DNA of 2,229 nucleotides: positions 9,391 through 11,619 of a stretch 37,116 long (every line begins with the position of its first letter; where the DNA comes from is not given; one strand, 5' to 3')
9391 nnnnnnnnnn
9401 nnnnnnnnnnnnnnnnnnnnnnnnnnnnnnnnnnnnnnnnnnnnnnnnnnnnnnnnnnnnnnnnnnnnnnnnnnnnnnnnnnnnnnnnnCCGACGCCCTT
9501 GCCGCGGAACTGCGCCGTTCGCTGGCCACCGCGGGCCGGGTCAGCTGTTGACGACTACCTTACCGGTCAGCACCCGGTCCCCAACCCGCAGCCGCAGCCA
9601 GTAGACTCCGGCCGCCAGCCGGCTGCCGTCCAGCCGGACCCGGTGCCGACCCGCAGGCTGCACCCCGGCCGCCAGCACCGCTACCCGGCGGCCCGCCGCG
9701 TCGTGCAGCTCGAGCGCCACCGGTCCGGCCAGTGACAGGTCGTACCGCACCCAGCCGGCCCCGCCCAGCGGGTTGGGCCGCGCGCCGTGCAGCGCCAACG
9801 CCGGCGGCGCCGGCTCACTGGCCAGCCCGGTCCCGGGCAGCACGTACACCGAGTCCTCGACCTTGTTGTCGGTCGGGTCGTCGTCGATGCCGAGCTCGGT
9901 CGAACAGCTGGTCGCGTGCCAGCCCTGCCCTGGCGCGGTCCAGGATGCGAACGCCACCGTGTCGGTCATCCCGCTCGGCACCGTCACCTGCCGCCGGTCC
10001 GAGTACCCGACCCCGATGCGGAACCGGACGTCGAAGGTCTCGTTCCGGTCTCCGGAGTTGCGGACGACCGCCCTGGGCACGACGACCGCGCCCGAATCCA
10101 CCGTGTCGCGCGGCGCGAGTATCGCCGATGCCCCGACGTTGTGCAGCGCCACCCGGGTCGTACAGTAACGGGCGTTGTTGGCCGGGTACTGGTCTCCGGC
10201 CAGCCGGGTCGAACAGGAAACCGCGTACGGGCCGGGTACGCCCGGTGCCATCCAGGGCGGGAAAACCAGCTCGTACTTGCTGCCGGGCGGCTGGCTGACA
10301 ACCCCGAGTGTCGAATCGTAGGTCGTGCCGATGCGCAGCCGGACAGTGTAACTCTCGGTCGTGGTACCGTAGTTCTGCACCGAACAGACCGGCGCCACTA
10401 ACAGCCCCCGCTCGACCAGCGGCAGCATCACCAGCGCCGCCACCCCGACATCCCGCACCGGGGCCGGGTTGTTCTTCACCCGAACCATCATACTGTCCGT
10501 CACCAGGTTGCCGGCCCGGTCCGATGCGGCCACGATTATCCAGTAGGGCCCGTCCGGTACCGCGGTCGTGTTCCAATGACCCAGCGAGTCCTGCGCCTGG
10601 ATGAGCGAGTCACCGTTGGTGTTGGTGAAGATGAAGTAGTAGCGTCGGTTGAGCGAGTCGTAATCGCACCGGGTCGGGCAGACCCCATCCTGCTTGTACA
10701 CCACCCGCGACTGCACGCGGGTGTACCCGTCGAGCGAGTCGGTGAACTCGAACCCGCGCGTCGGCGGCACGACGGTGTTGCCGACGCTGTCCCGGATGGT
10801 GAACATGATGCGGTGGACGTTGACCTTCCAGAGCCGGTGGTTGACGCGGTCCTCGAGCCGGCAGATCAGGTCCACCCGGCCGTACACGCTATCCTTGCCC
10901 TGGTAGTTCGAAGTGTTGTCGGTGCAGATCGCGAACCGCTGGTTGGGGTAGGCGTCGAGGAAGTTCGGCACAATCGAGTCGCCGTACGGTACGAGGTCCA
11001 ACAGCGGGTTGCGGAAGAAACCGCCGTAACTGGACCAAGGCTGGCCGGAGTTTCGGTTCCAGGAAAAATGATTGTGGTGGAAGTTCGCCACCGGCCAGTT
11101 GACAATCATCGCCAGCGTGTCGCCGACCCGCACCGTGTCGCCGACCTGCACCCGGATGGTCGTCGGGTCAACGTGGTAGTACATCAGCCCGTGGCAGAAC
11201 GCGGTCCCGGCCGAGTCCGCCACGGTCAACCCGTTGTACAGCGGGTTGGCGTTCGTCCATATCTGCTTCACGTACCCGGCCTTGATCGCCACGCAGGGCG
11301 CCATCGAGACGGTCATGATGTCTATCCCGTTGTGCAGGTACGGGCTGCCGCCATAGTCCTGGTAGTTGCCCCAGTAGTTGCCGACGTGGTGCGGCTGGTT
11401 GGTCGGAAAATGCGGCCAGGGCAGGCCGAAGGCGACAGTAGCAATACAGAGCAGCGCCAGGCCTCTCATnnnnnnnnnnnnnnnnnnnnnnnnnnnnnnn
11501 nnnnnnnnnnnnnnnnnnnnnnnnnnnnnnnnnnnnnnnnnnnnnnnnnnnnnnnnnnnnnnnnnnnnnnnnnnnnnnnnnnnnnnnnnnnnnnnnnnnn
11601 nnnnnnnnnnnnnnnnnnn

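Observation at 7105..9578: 2.3-kb low-GC islet bracketed by 94-bp direct repeats that duplicate a convergent gene junction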

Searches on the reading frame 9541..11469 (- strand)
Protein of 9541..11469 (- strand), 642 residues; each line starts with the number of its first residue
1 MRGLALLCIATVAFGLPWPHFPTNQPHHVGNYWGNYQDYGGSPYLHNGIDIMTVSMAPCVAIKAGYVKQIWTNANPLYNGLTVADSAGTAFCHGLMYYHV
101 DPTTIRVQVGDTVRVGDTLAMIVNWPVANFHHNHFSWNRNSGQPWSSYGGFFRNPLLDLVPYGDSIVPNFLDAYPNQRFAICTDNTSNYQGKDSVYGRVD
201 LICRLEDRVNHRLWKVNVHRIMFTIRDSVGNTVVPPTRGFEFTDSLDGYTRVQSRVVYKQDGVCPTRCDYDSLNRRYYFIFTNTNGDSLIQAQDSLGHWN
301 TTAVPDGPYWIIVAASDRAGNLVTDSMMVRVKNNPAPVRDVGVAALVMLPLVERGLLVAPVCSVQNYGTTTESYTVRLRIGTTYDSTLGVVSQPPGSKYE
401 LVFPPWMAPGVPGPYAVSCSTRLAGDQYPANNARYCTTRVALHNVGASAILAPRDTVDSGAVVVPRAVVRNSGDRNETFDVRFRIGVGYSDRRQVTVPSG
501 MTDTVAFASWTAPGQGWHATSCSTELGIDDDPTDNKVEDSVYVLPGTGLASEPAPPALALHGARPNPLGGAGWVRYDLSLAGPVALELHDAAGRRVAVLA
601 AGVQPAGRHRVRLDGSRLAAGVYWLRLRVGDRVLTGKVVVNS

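Call 6: search_protein_families(library=pfam, proteins=[window:9541-11469:-], max_evalue=0.01)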
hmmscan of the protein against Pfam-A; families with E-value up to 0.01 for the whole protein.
window:9541-11469:- (642 aa): 3 families
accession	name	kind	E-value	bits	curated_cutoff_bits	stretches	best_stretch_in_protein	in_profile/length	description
PF01551.29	Peptidase_M23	-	4e-06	27.4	28.7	1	45-140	2-90/96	Peptidase family M23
PF13860.13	FlgD_ig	-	5.3e-05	23.6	27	1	582-625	23-71/79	FlgD Ig-like domain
PF19077.6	Big_13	-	0.002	19.1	27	0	283-328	48-97/102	Bacterial Ig-like domain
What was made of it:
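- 9541..11469 (-): M23-type peptidase with a T9SS-type C-terminal sorting domain. Pfam Peptidase_M23 (just below cut-off) and FlgD_ig (call 6).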

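Call 15: find_homologous_proteins(query=window:9541-11469:-, max_evalue=1e-30)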
Query window:9541-11469:- (642 aa): 114 proteins with E <= 1e-30 among 8000 candidates.
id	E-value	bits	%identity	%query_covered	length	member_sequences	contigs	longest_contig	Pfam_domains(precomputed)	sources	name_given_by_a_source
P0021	0.0e+0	1510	100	100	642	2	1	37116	PF01551.30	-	-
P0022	0.0e+0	1025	71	97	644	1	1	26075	PF01551.30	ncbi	ncbi:MAG: peptidoglycan DD-metalloendopeptidase family protein [bacterium]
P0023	3.4e-239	814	58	99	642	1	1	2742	PF01551.30,PF18962.8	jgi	-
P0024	3.8e-226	771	56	97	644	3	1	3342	PF01551.30,PF18962.8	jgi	-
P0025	2.5e-223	761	55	100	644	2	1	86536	PF01551.30,PF18962.8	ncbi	-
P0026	1.4e-222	759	54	100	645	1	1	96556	PF01551.30,PF18962.8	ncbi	-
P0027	7.7e-222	756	54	100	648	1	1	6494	PF18962.8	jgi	jgi:hypothetical protein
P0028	9.4e-222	756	53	100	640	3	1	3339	PF18962.8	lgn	-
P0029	3.1e-217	741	53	100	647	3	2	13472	PF18962.8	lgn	-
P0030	7.4e-217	740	54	99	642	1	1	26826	PF18962.8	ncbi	-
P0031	7.0e-213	727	53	100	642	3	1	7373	PF01551.30,PF18962.8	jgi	-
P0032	2.7e-212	725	52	100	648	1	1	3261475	PF18962.8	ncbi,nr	ncbi:MAG: T9SS type A sorting domain-containing protein [candidate division WOR-3 bacterium]|nr:MAG:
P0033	2.7e-212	725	53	100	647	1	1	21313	PF18962.8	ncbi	-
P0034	7.9e-187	641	55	85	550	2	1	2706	PF18962.8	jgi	jgi:hypothetical protein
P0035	9.5e-182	624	47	100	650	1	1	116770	PF01551.30,PF18962.8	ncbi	-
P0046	2.3e-174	600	76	56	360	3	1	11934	-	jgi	-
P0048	3.2e-173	596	45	99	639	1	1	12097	PF01551.30,PF18962.8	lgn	-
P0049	3.2e-172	592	44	100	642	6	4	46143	PF01551.30,PF18962.8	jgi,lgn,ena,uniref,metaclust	uniref:T9SS type A sorting domain-containing protein n=1 Tax=candidate division WOR-3 bacterium TaxI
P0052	1.5e-170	587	46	96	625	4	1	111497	PF01551.30,PF18962.8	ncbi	-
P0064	7.1e-154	532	55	63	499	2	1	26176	PF18962.8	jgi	jgi:hypothetical protein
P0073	2.9e-128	447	59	52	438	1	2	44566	PF01551.30,PF18962.8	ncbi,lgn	-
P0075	3.0e-125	437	57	53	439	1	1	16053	PF01551.30,PF18962.8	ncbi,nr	ncbi:MAG: T9SS type A sorting domain-containing protein [candidate division WOR-3 bacterium]|nr:T9SS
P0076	2.0e-124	435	59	50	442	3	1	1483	PF01551.30,PF18962.8,PF13860.13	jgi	-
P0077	2.2e-124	434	56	54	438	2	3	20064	PF01551.30,PF18962.8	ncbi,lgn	ncbi:MAG: hypothetical protein ABIL46_03065 [candidate division WOR-3 bacterium]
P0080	3.0e-123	431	58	52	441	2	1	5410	PF01551.30,PF18962.8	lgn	-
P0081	4.0e-123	430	58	52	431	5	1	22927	PF01551.30,PF18962.8,PF13860.13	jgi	jgi:hypothetical protein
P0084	4.5e-122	427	57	52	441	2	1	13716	PF01551.30,PF18962.8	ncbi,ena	-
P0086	1.2e-120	422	55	52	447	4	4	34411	PF18962.8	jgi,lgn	jgi:hypothetical protein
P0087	2.2e-120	421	56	52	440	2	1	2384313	PF18962.8,PF13860.13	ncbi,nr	ncbi:MAG: T9SS type A sorting domain-containing protein [candidate division WOR-3 bacterium]|nr:MAG:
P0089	1.4e-106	376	39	82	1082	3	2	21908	PF01551.30,PF18962.8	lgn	-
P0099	2.8e-64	236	40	32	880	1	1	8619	PF18962.8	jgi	jgi:hypothetical protein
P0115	4.7e-45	172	36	44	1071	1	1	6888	PF13964.13,PF24681.2,PF13415.13,PF18962.8,PF24981.2,PF07705.18,PF01344.32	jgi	jgi:hypothetical protein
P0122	6.8e-43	165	39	32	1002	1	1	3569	PF18962.8,PF07705.18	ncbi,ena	-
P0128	6.3e-35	139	33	40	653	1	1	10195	PF18962.8,PF07705.18,PF13860.13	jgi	jgi:hypothetical protein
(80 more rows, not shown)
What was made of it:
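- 9541..11469 (-): Homologues carry PF18962 Por_Secre_tail (call 15).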

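Call 19: find_encoding_contigs(protein=P0022, flank=10000, max_places=2)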
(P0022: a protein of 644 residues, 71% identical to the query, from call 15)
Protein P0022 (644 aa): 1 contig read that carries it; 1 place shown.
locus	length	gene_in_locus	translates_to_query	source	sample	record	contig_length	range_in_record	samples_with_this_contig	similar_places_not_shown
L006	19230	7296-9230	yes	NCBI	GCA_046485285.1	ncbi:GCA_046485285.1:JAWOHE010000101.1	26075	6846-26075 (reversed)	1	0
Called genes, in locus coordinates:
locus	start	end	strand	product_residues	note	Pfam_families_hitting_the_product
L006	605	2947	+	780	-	PF08487:VIT, PF13757:VIT_2, PF00092:VWA, PF13519:VWA_2, PF13768:VWA_3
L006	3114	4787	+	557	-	PF05935:Arylsulfotrans, PF14269:Arylsulfotran_2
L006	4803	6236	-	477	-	PF00266:Aminotran_5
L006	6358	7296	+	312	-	-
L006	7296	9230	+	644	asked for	PF01551:Peptidase_M23 (weak)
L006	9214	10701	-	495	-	PF02446:Glyco_hydro_77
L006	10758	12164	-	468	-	PF03065:Glyco_hydro_57, PF12055:DUF3536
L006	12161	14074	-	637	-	PF02922:CBM_48, PF00128:Alpha-amylase (faint), PF02806:Alpha-amylase_C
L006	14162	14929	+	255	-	PF13489:Methyltransf_23, PF03848:TehB (weak), PF13847:Methyltransf_31, PF08241:Methyltransf_11, PF08242:Methyltransf_12, PF13649:Methyltransf_25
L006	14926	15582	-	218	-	-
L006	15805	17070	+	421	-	PF27218:MJ0043_C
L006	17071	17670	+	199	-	PF11969:DcpS_C (weak), PF01230:HIT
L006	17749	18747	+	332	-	PF01087:GalP_UDP_transf, PF16268:DUF4921, PF16285:DUF4931_N, PF02744:GalP_UDP_tr_C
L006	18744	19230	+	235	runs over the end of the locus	PF00702:Hydrolase, PF13419:HAD_2, PF13242:Hydrolase_like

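Call 20: find_encoding_contigs(protein=P0046, flank=10000, max_places=2)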
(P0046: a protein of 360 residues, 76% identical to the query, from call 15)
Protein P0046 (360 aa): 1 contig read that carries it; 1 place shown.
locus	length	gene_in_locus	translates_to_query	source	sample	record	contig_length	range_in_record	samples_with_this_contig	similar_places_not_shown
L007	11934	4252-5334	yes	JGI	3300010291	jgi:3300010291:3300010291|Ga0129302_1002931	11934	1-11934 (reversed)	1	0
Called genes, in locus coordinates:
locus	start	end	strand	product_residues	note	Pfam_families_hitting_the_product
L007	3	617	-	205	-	?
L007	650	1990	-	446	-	PF13145:Rotamase_2 (faint)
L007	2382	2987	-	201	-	PF03351:DOMON (weak)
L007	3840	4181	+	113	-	-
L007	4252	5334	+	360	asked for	-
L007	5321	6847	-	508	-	PF02446:Glyco_hydro_77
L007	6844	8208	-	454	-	PF03065:Glyco_hydro_57, PF12055:DUF3536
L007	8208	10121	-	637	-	PF02922:CBM_48, PF00128:Alpha-amylase (faint), PF02806:Alpha-amylase_C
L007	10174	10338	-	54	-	PF06445:GyrI-like (weak)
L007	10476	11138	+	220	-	PF00583:Acetyltransf_1, PF13508:Acetyltransf_7, PF13673:Acetyltransf_10 (weak)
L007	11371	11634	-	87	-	-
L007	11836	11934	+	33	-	?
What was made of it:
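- Empty site: L006 and L007 keep the GH13-GH57-GH77 | peptidase-312aa synteny with the two genes overlapping by 17 and 14 nt (calls 19, 20).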

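Call 88: find_encoding_contigs(protein=window:9541-11469:-, flank=10000, max_places=10)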
Protein window:9541-11469:- (642 aa): no gene with exactly this product is on record in the collection.

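Call 89: list_cluster_members(proteins=[P0021, P0001])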
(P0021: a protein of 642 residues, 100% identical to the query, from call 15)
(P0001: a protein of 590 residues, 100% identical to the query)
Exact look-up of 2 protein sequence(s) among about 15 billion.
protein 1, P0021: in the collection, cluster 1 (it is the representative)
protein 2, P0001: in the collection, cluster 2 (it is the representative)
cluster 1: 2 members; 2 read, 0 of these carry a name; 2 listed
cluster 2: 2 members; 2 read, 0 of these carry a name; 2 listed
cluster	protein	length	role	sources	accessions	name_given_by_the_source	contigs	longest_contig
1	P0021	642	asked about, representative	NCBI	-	-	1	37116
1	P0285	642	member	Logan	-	-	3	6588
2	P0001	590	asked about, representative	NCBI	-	-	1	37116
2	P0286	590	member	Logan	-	-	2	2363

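Call 90: find_encoding_contigs(protein=P0285, flank=10000, max_places=10)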
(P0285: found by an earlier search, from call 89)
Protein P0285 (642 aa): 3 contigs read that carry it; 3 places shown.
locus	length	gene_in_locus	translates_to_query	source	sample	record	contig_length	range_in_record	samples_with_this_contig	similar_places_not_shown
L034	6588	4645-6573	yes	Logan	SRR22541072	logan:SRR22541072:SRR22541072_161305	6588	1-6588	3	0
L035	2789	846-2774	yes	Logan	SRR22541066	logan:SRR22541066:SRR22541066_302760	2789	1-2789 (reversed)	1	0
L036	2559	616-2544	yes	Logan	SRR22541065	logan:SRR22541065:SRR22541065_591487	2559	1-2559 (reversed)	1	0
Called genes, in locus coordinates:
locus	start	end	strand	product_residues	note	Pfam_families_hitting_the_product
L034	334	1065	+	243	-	PF00300:His_Phos_1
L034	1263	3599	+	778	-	PF13757:VIT_2, PF08487:VIT, PF05762:VWA_CoxE (weak), PF00092:VWA, PF13519:VWA_2, PF13768:VWA_3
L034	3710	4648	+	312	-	-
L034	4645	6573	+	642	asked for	PF01551:Peptidase_M23 (weak), PF13860:FlgD_ig (faint)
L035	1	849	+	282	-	?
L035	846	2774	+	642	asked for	PF01551:Peptidase_M23 (weak), PF13860:FlgD_ig (faint)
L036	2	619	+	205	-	?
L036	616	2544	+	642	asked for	PF01551:Peptidase_M23 (weak), PF13860:FlgD_ig (faint)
